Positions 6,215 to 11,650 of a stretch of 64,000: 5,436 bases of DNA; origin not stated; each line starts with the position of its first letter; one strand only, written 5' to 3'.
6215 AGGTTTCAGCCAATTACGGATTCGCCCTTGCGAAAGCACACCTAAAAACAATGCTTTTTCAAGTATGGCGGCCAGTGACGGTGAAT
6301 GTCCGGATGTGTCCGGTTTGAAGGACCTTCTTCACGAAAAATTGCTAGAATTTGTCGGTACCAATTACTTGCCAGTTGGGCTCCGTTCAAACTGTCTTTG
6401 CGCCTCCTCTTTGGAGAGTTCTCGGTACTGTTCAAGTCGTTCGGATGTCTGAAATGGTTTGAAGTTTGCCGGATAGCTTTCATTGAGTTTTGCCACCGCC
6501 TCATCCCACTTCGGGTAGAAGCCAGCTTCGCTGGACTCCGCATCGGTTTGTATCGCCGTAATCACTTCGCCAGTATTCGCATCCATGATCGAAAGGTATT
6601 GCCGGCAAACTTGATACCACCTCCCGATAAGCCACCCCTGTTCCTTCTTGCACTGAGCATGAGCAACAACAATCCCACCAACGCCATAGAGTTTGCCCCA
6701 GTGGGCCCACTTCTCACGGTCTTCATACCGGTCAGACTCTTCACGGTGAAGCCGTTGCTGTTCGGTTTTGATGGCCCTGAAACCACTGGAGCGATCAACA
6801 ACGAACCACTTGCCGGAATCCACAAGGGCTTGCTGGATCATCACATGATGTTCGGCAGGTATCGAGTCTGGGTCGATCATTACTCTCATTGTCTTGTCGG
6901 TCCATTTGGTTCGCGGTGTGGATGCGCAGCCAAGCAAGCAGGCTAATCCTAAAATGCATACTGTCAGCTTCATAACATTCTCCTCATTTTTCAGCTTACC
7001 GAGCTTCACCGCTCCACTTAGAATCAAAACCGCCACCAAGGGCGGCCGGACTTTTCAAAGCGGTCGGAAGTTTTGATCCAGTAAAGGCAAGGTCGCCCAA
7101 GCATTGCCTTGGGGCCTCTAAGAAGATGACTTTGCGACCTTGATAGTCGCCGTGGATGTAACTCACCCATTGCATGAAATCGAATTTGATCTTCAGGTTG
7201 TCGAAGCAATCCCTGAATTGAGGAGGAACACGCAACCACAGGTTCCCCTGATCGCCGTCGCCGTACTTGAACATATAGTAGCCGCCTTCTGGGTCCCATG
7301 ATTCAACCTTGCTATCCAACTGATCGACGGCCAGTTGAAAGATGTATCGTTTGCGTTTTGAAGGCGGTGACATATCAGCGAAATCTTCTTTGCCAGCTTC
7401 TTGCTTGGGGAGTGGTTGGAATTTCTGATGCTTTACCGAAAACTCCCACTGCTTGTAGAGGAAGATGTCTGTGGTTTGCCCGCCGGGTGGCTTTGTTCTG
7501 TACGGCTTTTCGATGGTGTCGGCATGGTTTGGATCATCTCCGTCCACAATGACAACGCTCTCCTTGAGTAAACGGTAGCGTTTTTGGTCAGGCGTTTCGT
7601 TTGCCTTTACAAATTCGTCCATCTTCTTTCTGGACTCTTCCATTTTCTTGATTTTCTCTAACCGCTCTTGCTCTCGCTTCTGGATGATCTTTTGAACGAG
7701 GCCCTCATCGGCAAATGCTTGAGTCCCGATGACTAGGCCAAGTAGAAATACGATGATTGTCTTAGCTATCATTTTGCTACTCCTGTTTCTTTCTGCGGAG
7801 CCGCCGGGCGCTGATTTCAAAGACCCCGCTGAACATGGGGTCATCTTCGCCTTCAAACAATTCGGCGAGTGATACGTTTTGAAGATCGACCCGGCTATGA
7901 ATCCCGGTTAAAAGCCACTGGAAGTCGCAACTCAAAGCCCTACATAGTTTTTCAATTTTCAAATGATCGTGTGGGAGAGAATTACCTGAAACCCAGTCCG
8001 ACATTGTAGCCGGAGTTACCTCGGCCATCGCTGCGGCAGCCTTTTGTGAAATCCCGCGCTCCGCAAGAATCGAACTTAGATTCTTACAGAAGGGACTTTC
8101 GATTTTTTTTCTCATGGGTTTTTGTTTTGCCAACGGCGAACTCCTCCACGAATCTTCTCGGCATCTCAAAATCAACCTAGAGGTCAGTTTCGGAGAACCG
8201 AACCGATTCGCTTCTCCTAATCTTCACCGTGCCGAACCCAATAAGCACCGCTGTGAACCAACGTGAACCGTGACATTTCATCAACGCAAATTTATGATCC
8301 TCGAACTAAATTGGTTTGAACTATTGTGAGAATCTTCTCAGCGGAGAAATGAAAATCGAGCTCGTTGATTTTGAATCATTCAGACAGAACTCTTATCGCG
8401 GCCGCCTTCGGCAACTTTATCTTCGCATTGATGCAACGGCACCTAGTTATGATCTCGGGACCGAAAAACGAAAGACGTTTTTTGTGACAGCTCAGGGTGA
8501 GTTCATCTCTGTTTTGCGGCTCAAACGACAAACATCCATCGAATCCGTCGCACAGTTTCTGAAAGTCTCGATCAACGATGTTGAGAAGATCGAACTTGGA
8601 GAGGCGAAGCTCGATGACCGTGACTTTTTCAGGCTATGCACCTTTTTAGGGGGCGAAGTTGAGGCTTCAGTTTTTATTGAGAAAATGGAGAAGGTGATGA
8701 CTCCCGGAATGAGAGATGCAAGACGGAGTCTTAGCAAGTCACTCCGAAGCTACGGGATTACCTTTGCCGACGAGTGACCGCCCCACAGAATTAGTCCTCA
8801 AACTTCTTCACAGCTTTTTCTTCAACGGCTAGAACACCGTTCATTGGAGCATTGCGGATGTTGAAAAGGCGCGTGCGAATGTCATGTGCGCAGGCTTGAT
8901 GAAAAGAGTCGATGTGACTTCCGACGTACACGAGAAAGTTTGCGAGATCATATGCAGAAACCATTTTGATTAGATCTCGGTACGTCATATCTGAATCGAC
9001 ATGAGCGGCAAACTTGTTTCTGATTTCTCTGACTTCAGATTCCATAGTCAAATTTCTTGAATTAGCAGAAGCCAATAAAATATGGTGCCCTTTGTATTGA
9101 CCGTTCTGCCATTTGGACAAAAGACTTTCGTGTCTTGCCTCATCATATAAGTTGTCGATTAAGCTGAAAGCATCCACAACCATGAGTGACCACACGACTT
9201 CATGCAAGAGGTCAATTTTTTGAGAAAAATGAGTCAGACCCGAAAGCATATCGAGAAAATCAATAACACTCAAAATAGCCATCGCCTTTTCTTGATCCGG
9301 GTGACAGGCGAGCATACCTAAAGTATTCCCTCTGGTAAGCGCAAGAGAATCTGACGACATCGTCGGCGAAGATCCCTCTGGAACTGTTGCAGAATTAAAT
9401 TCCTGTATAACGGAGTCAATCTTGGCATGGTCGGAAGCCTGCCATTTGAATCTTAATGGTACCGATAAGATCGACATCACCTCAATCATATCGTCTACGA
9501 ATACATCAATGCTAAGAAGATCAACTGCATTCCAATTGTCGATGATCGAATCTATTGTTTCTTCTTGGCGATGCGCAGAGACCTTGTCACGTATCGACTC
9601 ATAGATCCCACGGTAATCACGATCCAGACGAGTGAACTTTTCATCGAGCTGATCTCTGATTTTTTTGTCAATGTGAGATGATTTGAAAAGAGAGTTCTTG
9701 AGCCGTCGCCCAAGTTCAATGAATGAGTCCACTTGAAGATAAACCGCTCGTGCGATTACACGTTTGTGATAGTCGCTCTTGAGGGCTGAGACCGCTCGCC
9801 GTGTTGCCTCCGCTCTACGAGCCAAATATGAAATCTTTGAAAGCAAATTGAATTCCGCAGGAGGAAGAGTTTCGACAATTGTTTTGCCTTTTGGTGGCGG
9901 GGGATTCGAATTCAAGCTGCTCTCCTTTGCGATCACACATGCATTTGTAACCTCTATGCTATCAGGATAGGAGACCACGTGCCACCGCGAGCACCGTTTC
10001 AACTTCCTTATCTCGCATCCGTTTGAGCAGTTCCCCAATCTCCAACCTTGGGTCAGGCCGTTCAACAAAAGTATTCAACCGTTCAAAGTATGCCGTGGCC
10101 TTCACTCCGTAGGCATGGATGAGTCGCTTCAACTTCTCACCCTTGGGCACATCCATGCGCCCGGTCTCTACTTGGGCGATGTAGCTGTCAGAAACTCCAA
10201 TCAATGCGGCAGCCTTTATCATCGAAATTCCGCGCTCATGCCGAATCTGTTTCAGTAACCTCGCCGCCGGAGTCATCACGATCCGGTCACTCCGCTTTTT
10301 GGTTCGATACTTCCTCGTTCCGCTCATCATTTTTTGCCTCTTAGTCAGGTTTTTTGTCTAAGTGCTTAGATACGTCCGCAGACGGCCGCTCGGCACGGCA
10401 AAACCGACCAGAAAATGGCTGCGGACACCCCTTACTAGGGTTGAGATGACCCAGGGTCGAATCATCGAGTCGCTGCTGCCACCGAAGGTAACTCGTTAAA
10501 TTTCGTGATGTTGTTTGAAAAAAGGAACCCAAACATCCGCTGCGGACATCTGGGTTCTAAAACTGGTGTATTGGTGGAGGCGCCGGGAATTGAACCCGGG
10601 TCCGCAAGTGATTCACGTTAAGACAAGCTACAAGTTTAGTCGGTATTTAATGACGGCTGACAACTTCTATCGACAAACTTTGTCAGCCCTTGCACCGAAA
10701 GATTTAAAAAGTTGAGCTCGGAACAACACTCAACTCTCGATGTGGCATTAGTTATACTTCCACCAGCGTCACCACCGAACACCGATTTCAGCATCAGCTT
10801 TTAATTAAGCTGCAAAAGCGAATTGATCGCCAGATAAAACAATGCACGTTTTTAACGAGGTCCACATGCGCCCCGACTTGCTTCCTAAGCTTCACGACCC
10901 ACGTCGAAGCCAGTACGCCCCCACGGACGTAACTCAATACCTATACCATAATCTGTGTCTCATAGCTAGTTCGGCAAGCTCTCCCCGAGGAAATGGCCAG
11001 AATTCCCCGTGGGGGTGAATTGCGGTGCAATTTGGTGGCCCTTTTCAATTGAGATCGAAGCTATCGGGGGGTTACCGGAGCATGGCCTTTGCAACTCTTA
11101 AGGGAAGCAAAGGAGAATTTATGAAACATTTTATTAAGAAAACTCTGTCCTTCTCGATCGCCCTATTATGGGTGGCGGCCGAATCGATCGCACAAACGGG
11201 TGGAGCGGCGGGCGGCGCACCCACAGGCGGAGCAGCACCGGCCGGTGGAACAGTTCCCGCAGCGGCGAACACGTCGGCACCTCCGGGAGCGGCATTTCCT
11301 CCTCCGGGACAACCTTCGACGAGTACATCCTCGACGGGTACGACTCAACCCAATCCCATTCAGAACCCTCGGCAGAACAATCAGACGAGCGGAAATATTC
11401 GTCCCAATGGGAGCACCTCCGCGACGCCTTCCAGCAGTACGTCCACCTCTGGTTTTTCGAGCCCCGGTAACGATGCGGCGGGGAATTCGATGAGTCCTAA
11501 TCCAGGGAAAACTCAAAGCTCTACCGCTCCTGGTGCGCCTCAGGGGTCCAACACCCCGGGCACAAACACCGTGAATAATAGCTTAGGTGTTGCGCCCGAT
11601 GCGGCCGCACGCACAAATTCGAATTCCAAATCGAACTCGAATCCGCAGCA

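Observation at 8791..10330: XRE regulator translationally coupled to a ~400-aa protein with two HEPN Rx5H motifs (Cas13-like tandem HEPN without CRISPR)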

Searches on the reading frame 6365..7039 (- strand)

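Call 3: search_protein_families(library=pfam, proteins=[window:6365-7039:-], max_evalue=1)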
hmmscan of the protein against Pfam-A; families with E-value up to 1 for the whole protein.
window:6365-7039:- (224 aa): 2 families
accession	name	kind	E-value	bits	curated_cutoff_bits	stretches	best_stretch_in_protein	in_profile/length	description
PF03783.19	CsgG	-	0.0041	16.9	20.8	1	58-103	34-78/210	Curli production assembly/transport component CsgG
PF00028.23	Cadherin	-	0.05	14.4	28.8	1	55-106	21-68/93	Cadherin domain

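Call 90: search_protein_families(library=phrogs, proteins=[window:6365-7039:-], max_evalue=0.01)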
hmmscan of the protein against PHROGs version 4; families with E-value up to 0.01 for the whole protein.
window:6365-7039:- (224 aa): 0 families

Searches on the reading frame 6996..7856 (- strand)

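Call 3: search_protein_families(library=pfam, proteins=[window:6996-7856:-], max_evalue=1)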
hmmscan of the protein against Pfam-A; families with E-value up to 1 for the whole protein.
window:6996-7856:- (286 aa): 1 family
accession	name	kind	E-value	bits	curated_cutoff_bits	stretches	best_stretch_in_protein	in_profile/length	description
PF21743.3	PTM_DIR17_Tudor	-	0.035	14.4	27.2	1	183-206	16-39/48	PTM/DIR17-like, Tudor domain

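Call 90: search_protein_families(library=phrogs, proteins=[window:6996-7856:-], max_evalue=0.01)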
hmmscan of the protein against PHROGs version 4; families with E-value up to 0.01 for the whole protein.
window:6996-7856:- (286 aa): 0 families

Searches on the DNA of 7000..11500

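Call 66: search_rna_families(source=window, start=7000, end=11500, threshold=evalue, max_evalue=1)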
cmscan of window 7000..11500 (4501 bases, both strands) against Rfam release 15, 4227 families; matches with E-value up to 1: 2.
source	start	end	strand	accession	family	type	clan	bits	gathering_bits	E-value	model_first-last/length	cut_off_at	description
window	10572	10922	-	RF00023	tmRNA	Gene;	CL00001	148.9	47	1.1e-59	1-374/374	no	transfer-messenger RNA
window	10463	10604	-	RF04321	tmRNA_permuted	Gene;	-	23.5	47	0.063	31-107/213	no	permuted transfer-messenger RNA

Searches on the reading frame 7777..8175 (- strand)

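Call 3: search_protein_families(library=pfam, proteins=[window:7777-8175:-], max_evalue=1)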
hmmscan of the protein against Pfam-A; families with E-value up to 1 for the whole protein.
window:7777-8175:- (132 aa): 5 families
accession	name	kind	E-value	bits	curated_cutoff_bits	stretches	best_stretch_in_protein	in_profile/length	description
PF13443.12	HTH_26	-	3.4e-08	34.1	22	1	32-86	1-55/63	Cro/C1-type HTH DNA-binding domain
PF01381.28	HTH_3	-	1.2e-05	25.7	23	1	36-88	4-55/55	Helix-turn-helix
PF13560.12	HTH_31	-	0.00064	20.4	27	1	39-82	12-55/64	Helix-turn-helix domain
PF07022.19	Phage_CI_repr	-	0.0062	17.3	22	1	41-91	11-60/65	Bacteriophage CI repressor helix-turn-helix domain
PF12844.13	HTH_19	-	0.032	14.6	30.2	1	32-92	3-62/64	Helix-turn-helix domain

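Call 5: search_protein_families(library=padloc, proteins=[window:7777-8175:-], max_evalue=1)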
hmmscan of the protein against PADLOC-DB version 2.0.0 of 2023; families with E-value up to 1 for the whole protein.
window:7777-8175:- (132 aa): 6 families
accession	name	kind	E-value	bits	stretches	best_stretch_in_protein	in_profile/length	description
PDLC03951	RmrA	-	4.4e-08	30.5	1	21-94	1-73/400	-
PDLC03948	RmrA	-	0.00018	18.5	1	30-89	10-68/397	-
PDLC04758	PDC-M64B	-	0.0012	17.3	1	31-66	33-68/123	-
PDLC04760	PDC-M64C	-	0.0013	17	1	30-65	28-63/93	-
PDLC03946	RmrA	-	0.0029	14.4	1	38-105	12-78/357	-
PDLC03956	RmrA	-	0.0058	13.7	1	25-92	5-72/399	-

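Call 8: search_protein_families(library=ncbifam, proteins=[window:7777-8175:-], max_evalue=1)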
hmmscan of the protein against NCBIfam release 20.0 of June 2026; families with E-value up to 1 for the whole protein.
window:7777-8175:- (132 aa): 5 families
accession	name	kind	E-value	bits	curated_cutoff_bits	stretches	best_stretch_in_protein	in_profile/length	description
NF007257.0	PRK09706.1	subfamily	9.1e-05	22.3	101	1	41-96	18-72/135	transcriptional repressor DicA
NF010465.0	PRK13890.1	equivalog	0.0015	18.6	96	1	29-107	6-79/121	conjugal transfer protein TrbA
NF046037.1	carphisopro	domain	0.0038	17.4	38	1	35-72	3-39/54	carph-isopro domain-containing protein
NF041951.1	phage_RstR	subfamily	0.053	13.8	80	1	29-101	3-74/108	RstR family transcriptional repressor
NF040522.1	VC1465_fam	subfamily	0.13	12.3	70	1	41-79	9-48/111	VC1465 family Xer recombination activation factor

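Call 90: search_protein_families(library=phrogs, proteins=[window:7777-8175:-], max_evalue=0.01)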
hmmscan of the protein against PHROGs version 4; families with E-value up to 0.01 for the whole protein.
window:7777-8175:- (132 aa): 12 families
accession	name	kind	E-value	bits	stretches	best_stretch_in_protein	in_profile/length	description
phrog_4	-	transcription regulation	3.6e-11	43.7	1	22-98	126-201/400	transcriptional repressor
phrog_8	-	transcription regulation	4.7e-11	43.7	1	32-101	165-228/346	transcriptional regulator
phrog_2328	-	transcription regulation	1.1e-10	42.4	1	32-93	19-79/128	transcriptional repressor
phrog_2967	-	transcription regulation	2.9e-10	41.1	1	21-96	3-77/225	transcriptional regulator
phrog_3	-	transcription regulation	1.7e-09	38.9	1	20-95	80-152/430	transcriptional repressor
phrog_4836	-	transcription regulation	2.5e-05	24.9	1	39-98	86-144/194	CII-like regulator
phrog_296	-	integration and excision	0.00032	20.5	1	19-67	218-266/626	DNA transposition protein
phrog_35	-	transcription regulation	0.0011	20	1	37-79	83-122/181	transcriptional repressor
phrog_2439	-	transcription regulation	0.0014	18.6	1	31-90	10-68/367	transcriptional regulator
phrog_2339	-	DNA, RNA and nucleotide metabolism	0.0023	18.9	1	20-81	17-75/98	HTH DNA binding protein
phrog_4779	-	transcription regulation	0.0029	19.1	1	32-79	6-54/98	transcriptional regulator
phrog_18342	-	transcription regulation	0.0066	17.5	1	32-66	22-56/123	transcriptional repressor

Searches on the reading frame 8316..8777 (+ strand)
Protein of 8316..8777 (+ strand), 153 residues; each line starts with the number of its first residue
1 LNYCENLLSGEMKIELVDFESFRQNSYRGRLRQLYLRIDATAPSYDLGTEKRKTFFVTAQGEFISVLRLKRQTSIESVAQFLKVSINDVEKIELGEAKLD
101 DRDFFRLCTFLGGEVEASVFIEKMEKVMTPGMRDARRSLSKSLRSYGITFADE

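Call 3: search_protein_families(library=pfam, proteins=[window:8316-8777:+], max_evalue=1)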
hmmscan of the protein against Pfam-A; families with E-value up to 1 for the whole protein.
window:8316-8777:+ (153 aa): 5 families
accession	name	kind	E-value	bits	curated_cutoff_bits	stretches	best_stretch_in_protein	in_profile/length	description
PF13560.12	HTH_31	-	0.0046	17.7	27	1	62-112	4-55/64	Helix-turn-helix domain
PF12844.13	HTH_19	-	0.04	14.3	30.2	1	61-112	1-52/64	Helix-turn-helix domain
PF13413.12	HTH_25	-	0.044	14.1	24.6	1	68-96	6-34/62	Helix-turn-helix domain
PF01381.28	HTH_3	-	0.058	13.9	23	1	67-113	4-50/55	Helix-turn-helix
PF12456.14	hSac2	-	0.12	12.4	26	1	72-96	67-91/115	Inositol phosphatase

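Call 5: search_protein_families(library=padloc, proteins=[window:8316-8777:+], max_evalue=1)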
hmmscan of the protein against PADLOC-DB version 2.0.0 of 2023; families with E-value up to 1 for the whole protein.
window:8316-8777:+ (153 aa): 0 families

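Call 8: search_protein_families(library=ncbifam, proteins=[window:8316-8777:+], max_evalue=1)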
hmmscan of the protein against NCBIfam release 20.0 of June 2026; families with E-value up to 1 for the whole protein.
window:8316-8777:+ (153 aa): 2 families
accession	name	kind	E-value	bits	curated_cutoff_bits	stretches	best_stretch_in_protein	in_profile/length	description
NF003162.0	PRK04140.1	equivalog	0.0014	17.7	263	1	52-121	119-188/317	transcriptional regulator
NF058600.1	TransRegSco1979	equivalog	0.0039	16.3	350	1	63-131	12-82/280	Sco1979 family transcriptional regulator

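Call 90: search_protein_families(library=phrogs, proteins=[window:8316-8777:+], max_evalue=0.01)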
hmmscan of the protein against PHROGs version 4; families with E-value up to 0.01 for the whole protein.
window:8316-8777:+ (153 aa): 1 family
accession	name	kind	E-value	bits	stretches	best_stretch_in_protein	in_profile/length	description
phrog_4441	-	DNA, RNA and nucleotide metabolism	0.0075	17.6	0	73-142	19-88/98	HTH DNA binding protein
